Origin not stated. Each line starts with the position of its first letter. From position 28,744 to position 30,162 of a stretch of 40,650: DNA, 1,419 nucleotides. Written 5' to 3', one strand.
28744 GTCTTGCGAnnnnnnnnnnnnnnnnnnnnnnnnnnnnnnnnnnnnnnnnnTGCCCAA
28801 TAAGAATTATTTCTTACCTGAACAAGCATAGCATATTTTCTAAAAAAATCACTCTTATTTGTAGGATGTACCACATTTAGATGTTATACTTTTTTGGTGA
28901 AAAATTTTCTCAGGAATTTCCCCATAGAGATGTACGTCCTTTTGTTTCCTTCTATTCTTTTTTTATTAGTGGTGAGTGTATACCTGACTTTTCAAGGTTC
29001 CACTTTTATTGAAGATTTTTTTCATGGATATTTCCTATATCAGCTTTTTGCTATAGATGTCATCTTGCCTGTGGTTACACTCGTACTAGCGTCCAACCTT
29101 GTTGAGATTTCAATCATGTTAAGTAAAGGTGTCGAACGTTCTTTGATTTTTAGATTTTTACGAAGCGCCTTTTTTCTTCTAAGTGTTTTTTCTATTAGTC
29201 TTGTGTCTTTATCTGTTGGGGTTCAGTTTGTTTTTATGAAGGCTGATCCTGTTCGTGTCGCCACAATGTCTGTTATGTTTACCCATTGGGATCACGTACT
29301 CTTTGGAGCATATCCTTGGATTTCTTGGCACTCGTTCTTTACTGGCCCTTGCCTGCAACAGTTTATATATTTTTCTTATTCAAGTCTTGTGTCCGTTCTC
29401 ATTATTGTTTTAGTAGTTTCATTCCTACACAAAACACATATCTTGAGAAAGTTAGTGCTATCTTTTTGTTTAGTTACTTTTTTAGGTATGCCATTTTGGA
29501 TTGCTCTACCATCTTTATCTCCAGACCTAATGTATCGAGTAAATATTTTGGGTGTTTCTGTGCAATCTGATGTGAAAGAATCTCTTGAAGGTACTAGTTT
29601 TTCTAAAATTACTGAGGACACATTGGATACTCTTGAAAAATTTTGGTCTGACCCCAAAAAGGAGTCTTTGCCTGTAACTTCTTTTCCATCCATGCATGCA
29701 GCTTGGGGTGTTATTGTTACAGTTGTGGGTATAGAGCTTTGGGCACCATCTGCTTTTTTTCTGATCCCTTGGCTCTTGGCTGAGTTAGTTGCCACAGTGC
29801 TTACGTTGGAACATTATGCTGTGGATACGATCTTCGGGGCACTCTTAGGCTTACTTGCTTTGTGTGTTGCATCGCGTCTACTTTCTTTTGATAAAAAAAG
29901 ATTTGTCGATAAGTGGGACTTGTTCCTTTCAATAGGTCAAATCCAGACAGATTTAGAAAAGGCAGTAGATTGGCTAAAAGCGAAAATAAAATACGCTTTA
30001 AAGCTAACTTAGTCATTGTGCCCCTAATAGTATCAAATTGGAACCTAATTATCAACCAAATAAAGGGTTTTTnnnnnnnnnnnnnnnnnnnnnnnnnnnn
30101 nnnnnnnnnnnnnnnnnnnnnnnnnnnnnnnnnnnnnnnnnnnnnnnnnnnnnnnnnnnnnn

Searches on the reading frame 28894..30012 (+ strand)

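Call 4: search_protein_families(library=pfam, proteins=[window:28894-30012:+], max_evalue=0.1)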
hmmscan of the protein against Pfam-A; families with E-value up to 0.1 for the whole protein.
window:28894-30012:+ (372 aa): 3 families
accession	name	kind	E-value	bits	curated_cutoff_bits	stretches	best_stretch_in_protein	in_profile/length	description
PF14378.12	PAP2_3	-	8e-19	68.6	27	1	131-324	5-189/190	PAP2 superfamily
PF01569.27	PAP2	-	3e-07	30.7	27.2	1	256-330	47-125/130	PAP2 superfamily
PF17647.6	DUF5518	-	0.0071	16.9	27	1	269-329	4-66/116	Family of unknown function (DUF5518)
